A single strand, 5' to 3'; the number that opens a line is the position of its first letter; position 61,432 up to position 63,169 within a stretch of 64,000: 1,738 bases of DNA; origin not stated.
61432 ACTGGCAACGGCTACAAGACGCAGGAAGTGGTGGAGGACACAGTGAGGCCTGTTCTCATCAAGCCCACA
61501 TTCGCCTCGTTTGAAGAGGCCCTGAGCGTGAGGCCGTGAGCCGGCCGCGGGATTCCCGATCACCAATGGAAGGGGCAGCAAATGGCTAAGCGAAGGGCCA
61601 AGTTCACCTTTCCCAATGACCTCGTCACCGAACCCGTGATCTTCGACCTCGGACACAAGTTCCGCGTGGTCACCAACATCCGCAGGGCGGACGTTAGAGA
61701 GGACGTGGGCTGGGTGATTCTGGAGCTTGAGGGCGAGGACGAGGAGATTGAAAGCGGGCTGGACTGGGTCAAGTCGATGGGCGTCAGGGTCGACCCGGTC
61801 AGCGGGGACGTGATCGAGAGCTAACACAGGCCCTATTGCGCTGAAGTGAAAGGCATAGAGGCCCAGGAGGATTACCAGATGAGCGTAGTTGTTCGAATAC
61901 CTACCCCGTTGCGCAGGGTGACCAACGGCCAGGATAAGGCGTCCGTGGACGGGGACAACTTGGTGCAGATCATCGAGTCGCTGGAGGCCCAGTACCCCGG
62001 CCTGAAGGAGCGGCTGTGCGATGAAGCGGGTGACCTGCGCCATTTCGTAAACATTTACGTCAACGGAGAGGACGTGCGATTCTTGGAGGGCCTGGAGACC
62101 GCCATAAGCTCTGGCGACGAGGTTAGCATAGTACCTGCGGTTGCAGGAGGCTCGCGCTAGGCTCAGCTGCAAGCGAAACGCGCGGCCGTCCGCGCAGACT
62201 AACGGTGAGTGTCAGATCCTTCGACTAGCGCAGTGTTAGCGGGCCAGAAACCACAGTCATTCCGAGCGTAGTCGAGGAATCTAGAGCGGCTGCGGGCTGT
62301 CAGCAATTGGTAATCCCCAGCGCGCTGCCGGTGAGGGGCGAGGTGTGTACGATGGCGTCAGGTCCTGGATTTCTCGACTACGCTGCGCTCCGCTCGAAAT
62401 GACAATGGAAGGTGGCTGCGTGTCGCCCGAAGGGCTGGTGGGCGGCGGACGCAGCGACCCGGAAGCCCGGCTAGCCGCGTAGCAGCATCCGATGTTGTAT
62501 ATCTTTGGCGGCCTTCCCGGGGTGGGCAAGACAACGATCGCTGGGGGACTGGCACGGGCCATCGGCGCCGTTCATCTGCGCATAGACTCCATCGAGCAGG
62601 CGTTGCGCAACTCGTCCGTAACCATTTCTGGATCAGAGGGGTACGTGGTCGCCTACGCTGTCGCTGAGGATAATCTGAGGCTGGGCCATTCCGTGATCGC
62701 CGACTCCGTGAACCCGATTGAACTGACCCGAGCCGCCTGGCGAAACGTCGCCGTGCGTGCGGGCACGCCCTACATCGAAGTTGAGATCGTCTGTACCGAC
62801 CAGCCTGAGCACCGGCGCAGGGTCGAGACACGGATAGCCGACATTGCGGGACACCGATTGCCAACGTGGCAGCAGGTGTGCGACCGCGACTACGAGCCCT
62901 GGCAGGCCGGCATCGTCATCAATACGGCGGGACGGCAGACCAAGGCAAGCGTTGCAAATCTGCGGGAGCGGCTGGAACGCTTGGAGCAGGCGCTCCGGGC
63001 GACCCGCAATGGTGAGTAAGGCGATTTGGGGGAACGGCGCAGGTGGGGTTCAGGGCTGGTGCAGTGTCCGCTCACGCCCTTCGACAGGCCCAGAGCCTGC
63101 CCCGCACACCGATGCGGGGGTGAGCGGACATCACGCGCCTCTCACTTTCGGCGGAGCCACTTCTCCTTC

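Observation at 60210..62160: thrC-like / NIL-domain / CysO-like (GG-SR) three-gene cassette: possible protein-thiocarboxylate-dependent homocysteine or thio-amino-acid synthesis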

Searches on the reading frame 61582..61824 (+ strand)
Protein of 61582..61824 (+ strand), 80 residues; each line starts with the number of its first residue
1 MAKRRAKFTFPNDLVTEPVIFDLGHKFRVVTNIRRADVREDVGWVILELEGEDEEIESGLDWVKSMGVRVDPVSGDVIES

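Call 3: search_protein_families(library=pfam, proteins=[window:61582-61824:+], max_evalue=0.01)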
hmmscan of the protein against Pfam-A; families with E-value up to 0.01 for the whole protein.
window:61582-61824:+ (80 aa): 1 family
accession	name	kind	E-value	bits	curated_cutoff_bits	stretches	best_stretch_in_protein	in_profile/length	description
PF09383.16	NIL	-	2.2e-14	53.5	24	1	5-70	2-71/73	NIL domain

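Call 4: search_protein_families(library=ncbifam, proteins=[window:61582-61824:+], max_evalue=0.01)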
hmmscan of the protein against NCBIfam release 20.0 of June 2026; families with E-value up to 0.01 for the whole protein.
window:61582-61824:+ (80 aa): 0 families

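Call 23: find_homologous_proteins(query=window:61582-61824:+, max_evalue=0.001)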
Query window:61582-61824:+ (80 aa): 1329 proteins with E <= 0.001 among 1332 candidates; the best 120 are listed.
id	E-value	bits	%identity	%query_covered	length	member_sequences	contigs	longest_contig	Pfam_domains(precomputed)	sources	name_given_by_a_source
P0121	1.2e-44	167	99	100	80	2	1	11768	PF09383.17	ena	-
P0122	8.8e-44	164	98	100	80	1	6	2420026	PF09383.17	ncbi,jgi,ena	jgi:ABC-type methionine transport system ATPase subunit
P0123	1.8e-43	163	96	100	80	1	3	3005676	PF09383.17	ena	-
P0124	3.2e-43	162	96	100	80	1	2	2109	PF09383.17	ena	-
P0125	3.3e-43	162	95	100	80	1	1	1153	PF09383.17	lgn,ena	-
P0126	3.4e-43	162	96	100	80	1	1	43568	PF09383.17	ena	-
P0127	4.0e-43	162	96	100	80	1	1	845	PF09383.17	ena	-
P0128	6.0e-43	162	96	100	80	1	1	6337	PF09383.17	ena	-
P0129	9.0e-43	161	94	100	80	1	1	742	PF09383.17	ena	-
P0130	9.1e-43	161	94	100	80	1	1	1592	PF09383.17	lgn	-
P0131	1.1e-42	161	95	100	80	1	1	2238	PF09383.17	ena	-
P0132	1.2e-42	161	94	100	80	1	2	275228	PF09383.17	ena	-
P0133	1.2e-42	161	94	100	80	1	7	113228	PF09383.17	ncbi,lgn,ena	-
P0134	1.5e-42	160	95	100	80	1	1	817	PF09383.17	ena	-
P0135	5.5e-42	159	93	100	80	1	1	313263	PF09383.17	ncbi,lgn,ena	-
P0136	8.4e-42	158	93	100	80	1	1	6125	PF09383.17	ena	-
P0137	1.1e-41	158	91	100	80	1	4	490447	PF09383.17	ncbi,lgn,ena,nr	ncbi:MAG: FeS-binding protein [Chloroflexota bacterium]|nr:FeS-binding protein [Chloroflexota bacter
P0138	2.3e-41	157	91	100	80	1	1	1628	PF09383.17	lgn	-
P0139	3.1e-41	156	90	100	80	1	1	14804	PF09383.17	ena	-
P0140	5.8e-41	155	90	100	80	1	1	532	PF09383.17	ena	-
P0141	2.7e-40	153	90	100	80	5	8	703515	PF09383.17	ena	-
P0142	6.2e-40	152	89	100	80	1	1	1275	PF09383.17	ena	-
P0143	6.4e-40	152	89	100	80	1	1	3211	PF09383.17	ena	-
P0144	6.4e-40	152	88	100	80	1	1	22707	PF09383.17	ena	-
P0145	9.6e-40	151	89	100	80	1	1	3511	PF09383.17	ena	-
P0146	1.6e-39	151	85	100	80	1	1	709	PF09383.17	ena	-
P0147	2.4e-39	150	84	100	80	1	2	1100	PF09383.17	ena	-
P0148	3.3e-39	150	86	100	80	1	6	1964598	PF09383.17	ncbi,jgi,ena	jgi:hypothetical protein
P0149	3.9e-39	149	85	100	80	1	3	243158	PF09383.17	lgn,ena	-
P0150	4.5e-39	149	85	100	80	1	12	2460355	PF09383.17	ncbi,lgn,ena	-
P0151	4.7e-39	149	85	100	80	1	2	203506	PF09383.17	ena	-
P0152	7.1e-39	149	84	100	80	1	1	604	PF09383.17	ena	-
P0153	7.2e-39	149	84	100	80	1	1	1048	PF09383.17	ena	-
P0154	8.9e-39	148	85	100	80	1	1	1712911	PF09383.17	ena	-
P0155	1.1e-38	148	84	100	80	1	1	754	PF09383.17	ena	-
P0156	1.2e-38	148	84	100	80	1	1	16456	PF09383.17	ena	-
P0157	1.3e-38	148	84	100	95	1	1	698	PF09383.17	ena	-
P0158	1.7e-38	147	83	100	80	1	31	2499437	PF09383.17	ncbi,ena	-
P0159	1.8e-38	147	85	100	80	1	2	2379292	PF09383.17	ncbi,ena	-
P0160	2.2e-38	147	84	100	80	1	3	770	PF09383.17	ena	-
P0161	2.8e-38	147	84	100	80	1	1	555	PF09383.17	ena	-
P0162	2.9e-38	147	85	100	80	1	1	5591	PF09383.17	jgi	jgi:ABC-type methionine transport system ATPase subunit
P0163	3.4e-38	146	85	100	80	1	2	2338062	PF09383.17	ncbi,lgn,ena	-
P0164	3.6e-38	146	84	100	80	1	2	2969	PF09383.17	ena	-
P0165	3.9e-38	146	84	100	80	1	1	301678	PF09383.17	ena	-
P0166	4.1e-38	146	83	100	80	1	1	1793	PF09383.17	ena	-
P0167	4.1e-38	146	83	100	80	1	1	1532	PF09383.17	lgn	-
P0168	4.2e-38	146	85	100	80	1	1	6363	PF09383.17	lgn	-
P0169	5.8e-38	146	84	100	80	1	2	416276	PF09383.17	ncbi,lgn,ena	-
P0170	5.8e-38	146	83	100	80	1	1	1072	PF09383.17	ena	-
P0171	7.3e-38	145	85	100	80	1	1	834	PF09383.17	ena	-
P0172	7.4e-38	145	83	100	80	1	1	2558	PF09383.17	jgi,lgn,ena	-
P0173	9.4e-38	145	83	100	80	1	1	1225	PF09383.17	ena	-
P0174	1.1e-37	145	84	100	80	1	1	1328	PF09383.17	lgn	-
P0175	1.4e-37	145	84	100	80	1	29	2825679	PF09383.17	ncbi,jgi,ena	jgi:ABC-type methionine transport system ATPase subunit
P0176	1.4e-37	145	83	100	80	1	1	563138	PF09383.17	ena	-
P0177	1.4e-37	144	83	100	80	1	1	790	PF09383.17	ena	-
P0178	1.5e-37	144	83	100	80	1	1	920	PF09383.17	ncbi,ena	-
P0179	1.6e-37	144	81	100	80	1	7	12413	PF09383.17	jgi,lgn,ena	-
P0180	1.7e-37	144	81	100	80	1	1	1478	PF09383.17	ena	-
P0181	1.7e-37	144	80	100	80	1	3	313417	PF09383.17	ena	-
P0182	2.0e-37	144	80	100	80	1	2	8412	PF09383.17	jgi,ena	jgi:hypothetical protein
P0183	2.2e-37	144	81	100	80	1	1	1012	PF09383.17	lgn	-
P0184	2.3e-37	144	84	100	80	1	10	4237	PF09383.17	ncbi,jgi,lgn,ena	jgi:hypothetical protein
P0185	3.0e-37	143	83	100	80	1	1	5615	PF09383.17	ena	-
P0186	3.7e-37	143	83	100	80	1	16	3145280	PF09383.17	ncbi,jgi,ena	jgi:transposase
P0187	3.9e-37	143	81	100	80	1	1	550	PF09383.17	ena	-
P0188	4.5e-37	143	84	100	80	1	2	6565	PF09383.17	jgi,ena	-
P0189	5.0e-37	143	81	100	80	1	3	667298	PF09383.17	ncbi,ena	-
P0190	5.6e-37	143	80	100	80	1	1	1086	PF09383.17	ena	-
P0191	5.9e-37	143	83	100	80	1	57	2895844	PF09383.17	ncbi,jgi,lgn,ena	jgi:hypothetical protein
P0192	7.4e-37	142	81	100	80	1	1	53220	PF09383.17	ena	-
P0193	8.1e-37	142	81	100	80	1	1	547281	PF09383.17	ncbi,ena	-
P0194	8.9e-37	142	81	100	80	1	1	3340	PF09383.17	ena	-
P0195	9.6e-37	142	78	100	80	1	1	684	PF09383.17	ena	-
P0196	9.6e-37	142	81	100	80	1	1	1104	PF09383.17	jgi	-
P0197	1.1e-36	142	84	100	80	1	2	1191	PF09383.17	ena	-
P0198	1.1e-36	142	81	100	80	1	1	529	PF09383.17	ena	-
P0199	1.3e-36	141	80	100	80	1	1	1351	PF09383.17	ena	-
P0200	1.4e-36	141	81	100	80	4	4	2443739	PF09383.17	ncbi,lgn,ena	-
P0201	1.5e-36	141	79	100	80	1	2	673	PF09383.17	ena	-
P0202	1.5e-36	141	84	100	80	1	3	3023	PF09383.17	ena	-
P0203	1.7e-36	141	83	100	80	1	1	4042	PF09383.17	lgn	-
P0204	1.9e-36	141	80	100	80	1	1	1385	PF09383.17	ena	-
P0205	2.0e-36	141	81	100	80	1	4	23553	PF09383.17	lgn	-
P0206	2.6e-36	140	81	100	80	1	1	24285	PF09383.17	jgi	jgi:hypothetical protein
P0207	2.7e-36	140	80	100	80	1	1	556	PF09383.17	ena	-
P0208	2.9e-36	140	83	100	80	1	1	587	PF09383.17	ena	-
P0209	3.4e-36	140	80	100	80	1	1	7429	PF09383.17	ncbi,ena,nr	ncbi:MAG: FeS-binding protein [Dehalococcoidia bacterium]|nr:FeS-binding protein [Dehalococcoidia ba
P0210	4.1e-36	140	80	100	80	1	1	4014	PF09383.17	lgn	-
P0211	4.2e-36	140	81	100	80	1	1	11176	PF09383.17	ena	-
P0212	4.6e-36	140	78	100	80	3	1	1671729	PF09383.17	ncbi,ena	-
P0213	5.1e-36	140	79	100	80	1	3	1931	PF09383.17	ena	-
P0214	5.2e-36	140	81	100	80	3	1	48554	PF09383.17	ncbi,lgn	-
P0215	5.9e-36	139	78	100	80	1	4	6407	PF09383.17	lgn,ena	-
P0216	6.5e-36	139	83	100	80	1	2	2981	PF09383.17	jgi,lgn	-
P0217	7.0e-36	139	76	100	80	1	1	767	PF09383.17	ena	-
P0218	7.1e-36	139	80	100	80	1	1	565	PF09383.17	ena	-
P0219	7.2e-36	139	81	100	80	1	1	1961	PF09383.17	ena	-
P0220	8.8e-36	139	79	100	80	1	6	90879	PF09383.17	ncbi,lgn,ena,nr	ncbi:MAG: FeS-binding protein [Chloroflexi bacterium]|nr:FeS-binding protein [Chloroflexota bacteriu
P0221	9.2e-36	139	80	100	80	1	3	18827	PF09383.17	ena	-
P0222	1.1e-35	139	80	100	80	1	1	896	PF09383.17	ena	-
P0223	1.1e-35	138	80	99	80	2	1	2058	PF09383.17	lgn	-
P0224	1.2e-35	138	80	100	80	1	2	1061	PF09383.17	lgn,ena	-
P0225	1.3e-35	138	80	100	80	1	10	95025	PF09383.17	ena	-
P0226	1.4e-35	138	76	100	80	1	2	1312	PF09383.17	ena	-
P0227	1.5e-35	138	83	100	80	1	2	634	PF09383.17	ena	-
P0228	1.6e-35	138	79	100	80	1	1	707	PF09383.17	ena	-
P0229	1.7e-35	138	81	100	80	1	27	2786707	PF09383.17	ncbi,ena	-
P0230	1.8e-35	138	80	100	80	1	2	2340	PF09383.17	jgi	-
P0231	1.9e-35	138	75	100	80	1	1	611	PF09383.17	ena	-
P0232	1.9e-35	138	79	100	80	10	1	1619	PF09383.17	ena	-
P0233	2.1e-35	138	78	100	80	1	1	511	PF09383.17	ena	-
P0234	2.4e-35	137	78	100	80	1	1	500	PF09383.17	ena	-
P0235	3.1e-35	137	76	100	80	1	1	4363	PF09383.17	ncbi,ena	-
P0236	3.3e-35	137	76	100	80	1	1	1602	PF09383.17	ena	-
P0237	3.5e-35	137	80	100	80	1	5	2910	PF09383.17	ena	-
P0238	3.5e-35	137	80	100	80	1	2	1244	PF09383.17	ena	-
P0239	3.9e-35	137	76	100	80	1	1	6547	PF09383.17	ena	-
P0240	4.1e-35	137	79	100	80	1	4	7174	PF09383.17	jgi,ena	-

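Call 51: search_solved_structures(query=window:61582-61824:+, max_evalue=10, show_alignments=3)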
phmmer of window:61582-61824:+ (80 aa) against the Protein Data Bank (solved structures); distinct sequences matched with E-value up to 10: 1.
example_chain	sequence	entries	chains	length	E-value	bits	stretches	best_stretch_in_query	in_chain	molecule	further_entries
3dhx_A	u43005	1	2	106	0.37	14.2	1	8-78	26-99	Methionine import ATP-binding protein metN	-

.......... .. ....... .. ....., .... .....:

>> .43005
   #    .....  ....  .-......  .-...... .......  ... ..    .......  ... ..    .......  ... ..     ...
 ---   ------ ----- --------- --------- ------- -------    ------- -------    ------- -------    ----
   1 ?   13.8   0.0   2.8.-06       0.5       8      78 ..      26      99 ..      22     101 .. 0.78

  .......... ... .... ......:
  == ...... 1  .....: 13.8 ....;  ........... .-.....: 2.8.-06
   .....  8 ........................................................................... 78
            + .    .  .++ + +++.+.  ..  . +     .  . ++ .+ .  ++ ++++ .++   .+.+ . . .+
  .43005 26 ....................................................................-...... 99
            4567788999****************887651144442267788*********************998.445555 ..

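Call 69: predict_structure(alignment_id=A3)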
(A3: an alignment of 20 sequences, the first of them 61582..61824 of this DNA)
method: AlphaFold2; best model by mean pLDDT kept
length: 80 residues; sequences in the alignment: 20
mean_pLDDT: 65.7   pTM: 0.54
mean pLDDT of the five models: 65.7, 63.3, 62.7, 53.3, 53.1
residues with pLDDT >= 90: 0; 70-90: 40; 50-70: 27; < 50: 13
segments of 3 or more residues with pLDDT < 50: 31-38, 76-80
pLDDT, mean of each block of 10 residues (from residue 1): 74 60 58 49 72 78 80 54
secondary structure, 60 per line:
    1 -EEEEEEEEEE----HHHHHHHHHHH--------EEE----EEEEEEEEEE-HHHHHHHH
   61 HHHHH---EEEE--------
elements in order: E2-11 H16-26 E35-37 E42-51 H53-65 E69-72

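Call 72: fold_search(model_id=the predicted structure, library=pdb)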
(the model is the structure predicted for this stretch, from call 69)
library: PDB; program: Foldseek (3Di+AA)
matches with E <= 10: 1525; with E <= 0.001: 0
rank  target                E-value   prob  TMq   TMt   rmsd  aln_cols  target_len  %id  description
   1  6cvl_C                3.2e-03  1.00  0.63  0.17   3.9        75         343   15  Crystal structure of the Escherichia coli ATPgS-bound MetNI methionine ABC transporter in complex with its MetQ bindin (released 2018-11-14)
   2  6cvl_D                3.2e-03  1.00  0.63  0.17   3.9        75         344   16  Crystal structure of the Escherichia coli ATPgS-bound MetNI methionine ABC transporter in complex with its MetQ bindin (released 2018-11-14)
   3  3dhx_A                3.6e-03  1.00  0.62  0.52   3.6        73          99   19  Crystal structure of isolated C2 domain of the methionine uptake transporter (released 2008-08-05)
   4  2qsw                  5.4e-03  1.00  0.62  0.56   4.3        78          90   15  Crystal structure of C-terminal domain of ABC transporter / ATP-binding protein from Enterococcus faecalis (released 2007-08-21)
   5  3dhw_C                7.4e-03  1.00  0.64  0.18   3.5        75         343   16  Crystal structure of methionine importer MetNI (released 2008-08-05)
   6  2qrr_B                7.4e-03  1.00  0.59  0.50   3.9        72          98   14  Crystal structure of the soluble domain of the ABC transporter, ATP-binding protein from Vibrio parahaemolyticus (released 2007-08-14)
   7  3mgj_B                9.5e-03  0.99  0.54  0.52   3.7        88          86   11  Crystal structure of the Saccharop_dh_N domain of MJ1480 protein from Methanococcus jannaschii. Northeast Structural G (released 2010-04-21)
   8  2qrr_A                1.0e-02  1.00  0.60  0.51   3.7        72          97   17  Crystal structure of the soluble domain of the ABC transporter, ATP-binding protein from Vibrio parahaemolyticus (released 2007-08-14)
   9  3tui_C                1.0e-02  1.00  0.62  0.17   3.6        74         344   19  Inward facing conformations of the MetNI methionine ABC transporter: CY5 native crystal form (released 2011-11-30)
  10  2wbm_A                1.1e-02  1.00  0.60  0.24   3.3        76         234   12  Crystal structure of mthSBDS, the homologue of the Shwachman-Bodian- Diamond syndrome protein in the euriarchaeon Meth (released 2009-06-02)
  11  3tuz_H                1.5e-02  1.00  0.64  0.17   3.2        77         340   16  Inward facing conformations of the MetNI methionine ABC transporter: CY5 SeMet soak crystal form (released 2011-11-30)
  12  2nzc_A                1.7e-02  0.99  0.54  0.54   4.3        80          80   18  The structure of uncharacterized protein TM1266 from Thermotoga maritima. (released 2006-12-19)
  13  2nzc_D                1.7e-02  0.99  0.55  0.54   4.3        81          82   18  The structure of uncharacterized protein TM1266 from Thermotoga maritima. (released 2006-12-19)
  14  2n2t_MODEL_1_A        2.5e-02  0.99  0.60  0.58   4.7        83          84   16  Solution NMR Structure of DE NOVO DESIGNED PROTEIN (FDA_60), Northeast Structural Genomics Consortium (NESG) T (released 2015-09-16)
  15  1t95                  3.5e-02  0.99  0.51  0.23   3.7        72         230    7  Crystal Structure of the Shwachman-Bodian-Diamond Syndrome Protein Orthologue from Archaeoglobus fulgidus (released 2004-06-22)
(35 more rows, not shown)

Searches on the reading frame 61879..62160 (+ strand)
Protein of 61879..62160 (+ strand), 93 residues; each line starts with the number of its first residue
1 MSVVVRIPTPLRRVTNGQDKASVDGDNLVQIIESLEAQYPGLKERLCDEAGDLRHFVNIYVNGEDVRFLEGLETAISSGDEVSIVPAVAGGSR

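Call 3: search_protein_families(library=pfam, proteins=[window:61879-62160:+], max_evalue=0.01)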
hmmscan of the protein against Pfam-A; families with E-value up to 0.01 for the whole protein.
window:61879-62160:+ (93 aa): 2 families
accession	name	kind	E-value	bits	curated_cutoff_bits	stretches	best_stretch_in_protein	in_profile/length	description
PF02597.26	ThiS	-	4.3e-17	62.9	22.5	1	5-91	1-76/76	ThiS family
PF06805.18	Lambda_tail_I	-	0.0047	17.8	23.8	1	21-91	21-83/83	Bacteriophage lambda tail assembly protein I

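Call 4: search_protein_families(library=ncbifam, proteins=[window:61879-62160:+], max_evalue=0.01)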
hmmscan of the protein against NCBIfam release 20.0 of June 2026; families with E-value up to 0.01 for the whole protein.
window:61879-62160:+ (93 aa): 4 families
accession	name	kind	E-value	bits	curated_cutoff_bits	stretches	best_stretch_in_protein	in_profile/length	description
NF041918.1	SAMP1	equivalog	4.2e-19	68.9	60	1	10-91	8-91/91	ubiquitin-like small modifier protein 1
TIGR01687.1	moaD_arch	subfamily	3.3e-15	56.3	49.5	1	10-91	8-88/88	MoaD family protein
NF053661.1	Urm1_like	equivalog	7.6e-07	29.3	70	1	9-91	6-79/79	Urm1-like protein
TIGR01683.1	thiS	equivalog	0.0055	17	37.45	0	73-91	46-64/64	sulfur carrier protein ThiS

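Call 11: search_solved_structures(query=window:61879-62160:+, max_evalue=0.01, show_alignments=3)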
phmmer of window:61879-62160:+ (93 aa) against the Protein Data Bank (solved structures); distinct sequences matched with E-value up to 0.01: 9.
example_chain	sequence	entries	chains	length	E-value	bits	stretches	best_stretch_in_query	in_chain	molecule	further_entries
3dwg_C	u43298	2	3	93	2.3e-25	91.7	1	1-91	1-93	9.5 kDa culture filtrate antigen cfp10A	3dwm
4n6e_B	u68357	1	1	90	3.9e-20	75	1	1-91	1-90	ThiS/MoaD family protein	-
2m19_A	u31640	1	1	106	3.4e-12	49.6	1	22-91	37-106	Molybdopterin converting factor subunit 1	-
1v8c_A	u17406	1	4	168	4.6e-12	49.2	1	15-92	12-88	MoaD related protein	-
2l52_A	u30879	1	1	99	1.3e-10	44.6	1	9-91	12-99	METHANOSARCINA ACETIVORANS SAMP1 HOMOLOG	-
2g1e_A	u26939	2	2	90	2.1e-06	31.1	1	3-91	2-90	hypothetical protein Ta0895 | Putative uncharacterized protein Ta0895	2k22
2l83_A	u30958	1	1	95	7.5e-06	29.4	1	20-91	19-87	Small archaeal modifier protein 1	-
3po0_A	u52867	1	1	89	1.1e-05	28.9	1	20-91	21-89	Small archaeal modifier protein 1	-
4hro_A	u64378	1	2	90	1.2e-05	28.8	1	20-91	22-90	Small archaeal modifier protein 1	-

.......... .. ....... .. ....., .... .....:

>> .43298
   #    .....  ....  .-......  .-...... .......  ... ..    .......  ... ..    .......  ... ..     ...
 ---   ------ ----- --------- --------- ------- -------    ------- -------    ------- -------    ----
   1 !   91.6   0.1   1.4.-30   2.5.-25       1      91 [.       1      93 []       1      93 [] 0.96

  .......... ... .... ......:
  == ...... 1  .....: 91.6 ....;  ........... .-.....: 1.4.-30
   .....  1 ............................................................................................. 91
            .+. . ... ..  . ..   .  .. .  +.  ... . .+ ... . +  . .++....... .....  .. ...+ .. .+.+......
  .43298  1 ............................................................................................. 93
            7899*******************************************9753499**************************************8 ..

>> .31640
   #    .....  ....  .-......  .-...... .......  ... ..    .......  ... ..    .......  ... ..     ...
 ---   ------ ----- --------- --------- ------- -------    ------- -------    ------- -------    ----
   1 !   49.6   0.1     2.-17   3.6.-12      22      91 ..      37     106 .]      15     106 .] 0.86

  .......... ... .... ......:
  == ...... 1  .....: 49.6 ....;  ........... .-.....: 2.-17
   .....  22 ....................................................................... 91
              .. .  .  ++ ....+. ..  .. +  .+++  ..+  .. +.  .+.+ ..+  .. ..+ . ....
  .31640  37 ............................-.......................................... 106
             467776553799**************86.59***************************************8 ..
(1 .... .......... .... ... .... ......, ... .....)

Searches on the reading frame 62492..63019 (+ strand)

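Call 28: search_protein_families(library=pfam, proteins=[window:62492-63019:+], max_evalue=0.001)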
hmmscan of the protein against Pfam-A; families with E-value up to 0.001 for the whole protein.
window:62492-63019:+ (175 aa): 2 families
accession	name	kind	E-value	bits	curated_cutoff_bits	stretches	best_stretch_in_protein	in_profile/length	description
PF13671.12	AAA_33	-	4.1e-13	50.3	27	1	2-117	1-121/143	AAA domain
PF08433.16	KTI12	-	9.1e-05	22.5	22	1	2-117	3-121/271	Chromatin associated protein KTI12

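Call 97: search_protein_families(library=ncbifam, proteins=[window:62492-63019:+], max_evalue=0.001)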
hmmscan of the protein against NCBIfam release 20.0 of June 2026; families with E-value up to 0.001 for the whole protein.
window:62492-63019:+ (175 aa): 0 families
